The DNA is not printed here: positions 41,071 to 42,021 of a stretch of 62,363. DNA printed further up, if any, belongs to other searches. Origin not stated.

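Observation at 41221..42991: Orphan two-gene cassette: unknown acidic protein coupled to a DUF5678-like/retropepsin-like aspartic protease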

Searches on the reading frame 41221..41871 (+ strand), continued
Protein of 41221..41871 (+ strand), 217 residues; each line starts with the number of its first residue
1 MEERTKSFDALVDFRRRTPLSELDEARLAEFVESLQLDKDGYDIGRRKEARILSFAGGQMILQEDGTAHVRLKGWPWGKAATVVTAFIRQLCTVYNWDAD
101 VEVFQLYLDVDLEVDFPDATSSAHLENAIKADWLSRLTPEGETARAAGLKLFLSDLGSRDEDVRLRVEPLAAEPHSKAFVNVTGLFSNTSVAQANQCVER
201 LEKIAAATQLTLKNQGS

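Call 93: search_solved_structures(query=L014:7604-8056:+, max_evalue=10)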
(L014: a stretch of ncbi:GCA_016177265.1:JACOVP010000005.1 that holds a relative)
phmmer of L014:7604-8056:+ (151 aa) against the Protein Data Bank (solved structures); distinct sequences matched with E-value up to 10: 4.
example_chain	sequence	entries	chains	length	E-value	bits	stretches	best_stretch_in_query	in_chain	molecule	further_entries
8qnn_A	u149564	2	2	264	0.1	15.6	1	109-147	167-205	Beta-lactamase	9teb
2lnh_A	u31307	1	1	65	0.9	12.5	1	36-74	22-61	Neural Wiskott-Aldrich syndrome protein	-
9r3y_A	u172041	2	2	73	1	12.4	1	36-74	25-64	Actin nucleation-promoting factor WASL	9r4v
8s5t_A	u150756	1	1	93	1.4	11.8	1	36-74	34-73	Neural Wiskott-Aldrich syndrome protein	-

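Call 94: search_solved_structures(query=L016:1934-2476:+, max_evalue=10)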
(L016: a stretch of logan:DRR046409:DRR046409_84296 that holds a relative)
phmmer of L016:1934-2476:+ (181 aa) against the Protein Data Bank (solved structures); distinct sequences matched with E-value up to 10: 0.

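Call 99: search_dna_similar(query=window:41221-41871:+, collection=plasmids, mode=protein, max_evalue=0.01)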
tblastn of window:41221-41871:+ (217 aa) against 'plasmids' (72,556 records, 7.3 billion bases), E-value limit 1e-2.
No match.

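Call 101: search_dna_similar(query=window:41221-41871:+, collection=phages, mode=protein, max_evalue=0.01)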
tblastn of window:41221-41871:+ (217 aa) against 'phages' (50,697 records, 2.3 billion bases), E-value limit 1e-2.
No match.

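Call 103: find_related_loci(query=A3, collection=viral_contigs, flank=6000)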
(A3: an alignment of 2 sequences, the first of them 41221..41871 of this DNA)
Query A3 (217 aa) in viral_contigs; peptide patterns used: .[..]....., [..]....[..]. (x = any residue, [..] = any of these).
99 stretches matched a pattern, but none encodes a relative of the query by tblastn (E <= 1e-3).
